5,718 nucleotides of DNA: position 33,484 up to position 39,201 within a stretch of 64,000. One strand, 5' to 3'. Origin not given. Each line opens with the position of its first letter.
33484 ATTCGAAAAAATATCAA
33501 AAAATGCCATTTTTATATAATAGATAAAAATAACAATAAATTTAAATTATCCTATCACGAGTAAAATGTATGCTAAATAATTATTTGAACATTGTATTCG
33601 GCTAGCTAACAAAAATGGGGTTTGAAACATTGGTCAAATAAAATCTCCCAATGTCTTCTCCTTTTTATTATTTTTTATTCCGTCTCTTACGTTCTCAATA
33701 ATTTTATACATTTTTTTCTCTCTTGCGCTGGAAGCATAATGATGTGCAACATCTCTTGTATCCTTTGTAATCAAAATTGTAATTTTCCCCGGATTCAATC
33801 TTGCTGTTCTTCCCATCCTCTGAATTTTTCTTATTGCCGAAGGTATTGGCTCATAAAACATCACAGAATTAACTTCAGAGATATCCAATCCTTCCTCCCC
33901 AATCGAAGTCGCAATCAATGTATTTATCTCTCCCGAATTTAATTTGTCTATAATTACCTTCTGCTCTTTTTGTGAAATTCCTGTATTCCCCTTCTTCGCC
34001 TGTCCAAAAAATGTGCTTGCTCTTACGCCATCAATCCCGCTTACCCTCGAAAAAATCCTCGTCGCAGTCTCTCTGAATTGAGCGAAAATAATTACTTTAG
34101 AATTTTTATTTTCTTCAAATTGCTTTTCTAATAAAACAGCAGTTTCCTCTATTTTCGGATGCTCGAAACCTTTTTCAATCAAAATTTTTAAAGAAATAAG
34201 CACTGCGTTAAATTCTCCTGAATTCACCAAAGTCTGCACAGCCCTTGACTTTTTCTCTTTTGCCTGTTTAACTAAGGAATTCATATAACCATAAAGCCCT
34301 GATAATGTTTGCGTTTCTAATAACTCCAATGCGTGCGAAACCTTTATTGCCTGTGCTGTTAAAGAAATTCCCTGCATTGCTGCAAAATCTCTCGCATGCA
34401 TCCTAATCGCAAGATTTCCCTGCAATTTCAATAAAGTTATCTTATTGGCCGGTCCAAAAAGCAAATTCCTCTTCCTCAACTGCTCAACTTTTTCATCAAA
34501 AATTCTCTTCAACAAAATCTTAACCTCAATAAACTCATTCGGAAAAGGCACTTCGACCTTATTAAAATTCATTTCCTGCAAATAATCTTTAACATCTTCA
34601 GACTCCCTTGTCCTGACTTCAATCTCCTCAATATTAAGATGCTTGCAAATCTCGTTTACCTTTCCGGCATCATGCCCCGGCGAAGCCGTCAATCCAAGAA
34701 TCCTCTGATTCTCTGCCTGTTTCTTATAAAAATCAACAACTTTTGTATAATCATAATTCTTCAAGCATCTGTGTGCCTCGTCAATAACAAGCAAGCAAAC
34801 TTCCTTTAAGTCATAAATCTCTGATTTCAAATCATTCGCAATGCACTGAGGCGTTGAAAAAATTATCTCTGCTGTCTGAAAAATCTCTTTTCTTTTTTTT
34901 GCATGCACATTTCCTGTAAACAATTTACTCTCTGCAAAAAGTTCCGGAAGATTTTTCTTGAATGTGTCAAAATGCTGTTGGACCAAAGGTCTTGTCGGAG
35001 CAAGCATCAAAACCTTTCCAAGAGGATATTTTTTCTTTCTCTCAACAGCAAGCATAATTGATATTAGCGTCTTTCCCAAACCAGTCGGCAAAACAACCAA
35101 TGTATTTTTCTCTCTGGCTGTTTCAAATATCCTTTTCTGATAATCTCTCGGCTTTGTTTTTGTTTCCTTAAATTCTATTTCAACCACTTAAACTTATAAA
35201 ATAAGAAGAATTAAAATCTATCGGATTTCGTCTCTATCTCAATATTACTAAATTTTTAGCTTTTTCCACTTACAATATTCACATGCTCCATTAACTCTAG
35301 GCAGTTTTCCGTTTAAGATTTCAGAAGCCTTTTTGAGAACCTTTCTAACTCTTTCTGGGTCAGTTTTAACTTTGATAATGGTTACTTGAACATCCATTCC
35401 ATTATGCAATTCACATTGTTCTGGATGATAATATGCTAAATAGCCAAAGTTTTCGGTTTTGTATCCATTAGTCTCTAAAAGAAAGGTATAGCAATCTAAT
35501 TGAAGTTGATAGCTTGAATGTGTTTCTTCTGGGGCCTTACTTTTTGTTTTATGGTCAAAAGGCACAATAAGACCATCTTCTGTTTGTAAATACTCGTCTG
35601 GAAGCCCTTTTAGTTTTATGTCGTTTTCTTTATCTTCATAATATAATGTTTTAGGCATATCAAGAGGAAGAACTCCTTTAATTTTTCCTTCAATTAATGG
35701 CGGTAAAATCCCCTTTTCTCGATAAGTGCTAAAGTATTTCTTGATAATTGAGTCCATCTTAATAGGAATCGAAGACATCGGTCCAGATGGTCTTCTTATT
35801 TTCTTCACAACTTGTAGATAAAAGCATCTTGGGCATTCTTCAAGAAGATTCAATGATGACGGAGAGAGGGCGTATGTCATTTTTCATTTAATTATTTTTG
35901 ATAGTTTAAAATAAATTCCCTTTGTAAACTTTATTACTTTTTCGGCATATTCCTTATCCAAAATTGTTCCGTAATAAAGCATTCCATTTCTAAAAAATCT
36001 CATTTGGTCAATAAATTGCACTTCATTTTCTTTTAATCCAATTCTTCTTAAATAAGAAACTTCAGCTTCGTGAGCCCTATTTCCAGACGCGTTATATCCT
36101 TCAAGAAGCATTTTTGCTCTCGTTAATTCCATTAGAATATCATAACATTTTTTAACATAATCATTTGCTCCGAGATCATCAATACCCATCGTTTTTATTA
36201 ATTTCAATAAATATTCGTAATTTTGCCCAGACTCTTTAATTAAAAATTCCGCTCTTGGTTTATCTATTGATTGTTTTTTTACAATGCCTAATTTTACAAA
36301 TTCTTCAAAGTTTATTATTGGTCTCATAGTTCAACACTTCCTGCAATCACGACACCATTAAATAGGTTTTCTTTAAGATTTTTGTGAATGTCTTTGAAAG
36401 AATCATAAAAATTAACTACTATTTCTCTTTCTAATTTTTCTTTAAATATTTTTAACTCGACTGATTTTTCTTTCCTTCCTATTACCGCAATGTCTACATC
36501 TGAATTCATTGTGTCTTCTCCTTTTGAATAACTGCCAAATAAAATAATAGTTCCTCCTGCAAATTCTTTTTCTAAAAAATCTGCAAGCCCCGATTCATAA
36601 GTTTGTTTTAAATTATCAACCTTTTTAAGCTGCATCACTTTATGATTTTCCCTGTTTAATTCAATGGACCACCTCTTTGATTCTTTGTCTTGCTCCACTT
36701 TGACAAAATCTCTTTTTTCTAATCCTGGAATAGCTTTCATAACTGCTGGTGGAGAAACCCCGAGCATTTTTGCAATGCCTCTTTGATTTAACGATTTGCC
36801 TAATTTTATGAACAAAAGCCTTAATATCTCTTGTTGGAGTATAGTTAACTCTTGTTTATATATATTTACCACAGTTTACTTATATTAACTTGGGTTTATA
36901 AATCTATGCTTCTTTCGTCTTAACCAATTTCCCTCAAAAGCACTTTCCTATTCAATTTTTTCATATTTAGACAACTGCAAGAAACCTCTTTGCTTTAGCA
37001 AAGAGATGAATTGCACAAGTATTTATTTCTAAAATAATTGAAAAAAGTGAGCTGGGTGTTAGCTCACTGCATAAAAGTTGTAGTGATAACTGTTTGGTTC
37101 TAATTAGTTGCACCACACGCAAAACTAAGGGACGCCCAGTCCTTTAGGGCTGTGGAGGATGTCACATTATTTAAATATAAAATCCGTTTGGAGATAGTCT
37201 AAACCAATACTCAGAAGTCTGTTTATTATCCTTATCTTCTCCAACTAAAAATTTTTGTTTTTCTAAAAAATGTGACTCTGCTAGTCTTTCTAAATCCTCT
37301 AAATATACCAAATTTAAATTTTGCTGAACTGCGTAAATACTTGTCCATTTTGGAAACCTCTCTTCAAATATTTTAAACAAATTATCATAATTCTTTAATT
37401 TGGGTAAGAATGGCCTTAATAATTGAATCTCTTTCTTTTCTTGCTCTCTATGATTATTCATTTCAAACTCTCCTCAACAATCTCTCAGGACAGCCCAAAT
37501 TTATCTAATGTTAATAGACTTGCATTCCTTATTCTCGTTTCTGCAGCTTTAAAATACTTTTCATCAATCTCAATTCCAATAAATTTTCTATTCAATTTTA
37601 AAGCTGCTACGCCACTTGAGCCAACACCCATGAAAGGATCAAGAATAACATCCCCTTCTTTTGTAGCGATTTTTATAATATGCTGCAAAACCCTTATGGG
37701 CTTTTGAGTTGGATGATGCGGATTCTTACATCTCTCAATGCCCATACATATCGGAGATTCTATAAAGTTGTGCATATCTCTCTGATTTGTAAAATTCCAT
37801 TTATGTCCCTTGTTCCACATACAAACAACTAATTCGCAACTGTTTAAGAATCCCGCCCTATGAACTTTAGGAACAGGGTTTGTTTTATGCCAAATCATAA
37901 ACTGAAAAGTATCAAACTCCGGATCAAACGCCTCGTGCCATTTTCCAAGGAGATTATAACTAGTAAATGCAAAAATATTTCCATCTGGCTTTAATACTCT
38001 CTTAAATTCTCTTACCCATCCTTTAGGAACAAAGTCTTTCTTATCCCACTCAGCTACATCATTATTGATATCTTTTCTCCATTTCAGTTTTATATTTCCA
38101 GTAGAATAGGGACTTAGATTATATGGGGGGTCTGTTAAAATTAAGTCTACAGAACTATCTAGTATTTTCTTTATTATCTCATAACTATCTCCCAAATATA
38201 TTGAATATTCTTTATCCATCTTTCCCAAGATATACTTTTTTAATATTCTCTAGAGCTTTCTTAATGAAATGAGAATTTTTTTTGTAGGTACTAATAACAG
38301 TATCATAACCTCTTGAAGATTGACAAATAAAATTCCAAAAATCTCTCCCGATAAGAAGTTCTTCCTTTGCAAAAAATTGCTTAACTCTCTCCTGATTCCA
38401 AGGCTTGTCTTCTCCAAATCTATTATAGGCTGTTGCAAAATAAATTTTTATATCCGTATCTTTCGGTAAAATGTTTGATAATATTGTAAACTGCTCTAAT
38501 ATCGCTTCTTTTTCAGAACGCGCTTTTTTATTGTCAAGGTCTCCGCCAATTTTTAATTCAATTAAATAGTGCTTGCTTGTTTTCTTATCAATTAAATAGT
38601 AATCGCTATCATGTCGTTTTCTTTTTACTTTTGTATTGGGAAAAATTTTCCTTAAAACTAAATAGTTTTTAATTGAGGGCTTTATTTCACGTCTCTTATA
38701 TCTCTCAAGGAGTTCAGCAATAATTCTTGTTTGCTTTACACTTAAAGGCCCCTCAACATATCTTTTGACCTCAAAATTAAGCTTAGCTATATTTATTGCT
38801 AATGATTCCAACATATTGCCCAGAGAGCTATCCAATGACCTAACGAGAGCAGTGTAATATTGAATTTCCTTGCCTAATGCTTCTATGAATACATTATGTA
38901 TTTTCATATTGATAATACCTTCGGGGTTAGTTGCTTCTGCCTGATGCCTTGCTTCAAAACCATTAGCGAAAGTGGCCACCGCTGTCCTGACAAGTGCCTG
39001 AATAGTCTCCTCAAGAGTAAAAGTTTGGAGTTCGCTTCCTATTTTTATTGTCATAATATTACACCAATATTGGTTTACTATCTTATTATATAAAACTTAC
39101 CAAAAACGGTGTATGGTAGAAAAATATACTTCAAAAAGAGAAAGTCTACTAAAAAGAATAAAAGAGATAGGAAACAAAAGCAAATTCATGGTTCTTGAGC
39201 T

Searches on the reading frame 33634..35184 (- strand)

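Call 12: search_protein_families(library=pfam, proteins=[window:33634-35184:-])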
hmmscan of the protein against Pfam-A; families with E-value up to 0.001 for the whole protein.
window:33634-35184:- (516 aa): 7 families
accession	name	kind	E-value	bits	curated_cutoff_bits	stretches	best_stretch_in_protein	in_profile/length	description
PF00270.35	DEAD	-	4.4e-27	95.3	26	1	14-171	2-162/167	DEAD/DEAH box helicase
PF04851.21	ResIII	-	9.8e-25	87.8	22.5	1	10-169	2-162/164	Type III restriction enzyme, res subunit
PF00271.37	Helicase_C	-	5.7e-21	75.3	23.5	1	352-463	6-109/110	Helicase conserved C-terminal domain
PF21210.2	RNA_helicase_helical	-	1.1e-10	42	27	1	248-325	26-103/108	Putative ATP-dependent RNA helicase, helical bundle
PF18766.7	SWI2_SNF2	-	8.4e-07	29.3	26.7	1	23-171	16-157/221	SWI2/SNF2 ATPase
PF00176.29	SNF2-rel_dom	-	0.00011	21.9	24.9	1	34-179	26-171/290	SNF2-related domain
PF09848.15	SLFN-g3_helicase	-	0.00076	19.3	24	0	34-159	10-104/354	Schlafen group 3, DNA/RNA helicase domain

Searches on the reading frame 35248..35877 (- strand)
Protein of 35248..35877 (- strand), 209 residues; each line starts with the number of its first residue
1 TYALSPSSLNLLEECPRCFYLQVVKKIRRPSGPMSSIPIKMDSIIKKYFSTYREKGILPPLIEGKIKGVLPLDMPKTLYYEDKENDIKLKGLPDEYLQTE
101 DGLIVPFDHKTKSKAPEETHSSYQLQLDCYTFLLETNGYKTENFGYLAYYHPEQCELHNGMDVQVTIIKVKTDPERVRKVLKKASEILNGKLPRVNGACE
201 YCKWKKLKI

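Call 75: search_protein_families(library=pfam, proteins=[window:35248-35877:-], max_evalue=0.01)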
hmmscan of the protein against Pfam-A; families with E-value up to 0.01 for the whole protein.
window:35248-35877:- (209 aa): 2 families
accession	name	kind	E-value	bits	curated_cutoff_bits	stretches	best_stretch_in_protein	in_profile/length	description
PF12705.13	PDDEXK_1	-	8e-15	55.9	22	2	85-206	121-244/247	PD-(D/E)XK nuclease superfamily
PF01930.23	Cas_Cas4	-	2.4e-06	28.2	22.7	1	79-203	41-150/160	Domain of unknown function DUF83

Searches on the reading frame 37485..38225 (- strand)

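Call 75: search_protein_families(library=pfam, proteins=[window:37485-38225:-], max_evalue=0.01)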
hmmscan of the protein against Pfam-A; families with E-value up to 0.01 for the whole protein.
window:37485-38225:- (246 aa): 3 families
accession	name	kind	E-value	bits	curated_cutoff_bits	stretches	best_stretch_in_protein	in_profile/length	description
PF01555.25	N6_N4_Mtase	-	1.7e-37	130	26.7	1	26-229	1-220/221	DNA methylase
PF02384.22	N6_Mtase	-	3.4e-05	23.8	20.4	1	6-84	106-179/311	N-6 DNA Methylase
PF01170.24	UPF0020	-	0.0041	17.3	22.3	0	23-38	119-134/197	RMKL-like, methyltransferase domain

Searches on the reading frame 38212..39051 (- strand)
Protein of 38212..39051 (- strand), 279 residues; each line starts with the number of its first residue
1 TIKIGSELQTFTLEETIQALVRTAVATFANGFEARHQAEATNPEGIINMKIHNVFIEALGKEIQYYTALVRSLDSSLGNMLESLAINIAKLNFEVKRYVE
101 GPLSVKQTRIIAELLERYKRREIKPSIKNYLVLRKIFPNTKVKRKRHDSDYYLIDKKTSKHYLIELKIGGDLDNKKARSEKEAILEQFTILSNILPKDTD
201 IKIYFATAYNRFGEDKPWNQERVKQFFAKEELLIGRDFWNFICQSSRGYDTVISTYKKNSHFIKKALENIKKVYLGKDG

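Call 75: search_protein_families(library=pfam, proteins=[window:38212-39051:-], max_evalue=0.01)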
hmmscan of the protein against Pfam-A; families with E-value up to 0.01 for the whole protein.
window:38212-39051:- (279 aa): 2 families
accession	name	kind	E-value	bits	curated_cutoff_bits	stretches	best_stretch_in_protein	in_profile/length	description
PF09520.16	RE_TdeIII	-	7.2e-38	131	27.2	1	17-257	4-239/242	Type II restriction endonuclease, TdeIII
PF14511.12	RE_EcoO109I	-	0.00016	22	22.5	1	156-258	98-192/198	Type II restriction endonuclease EcoO109I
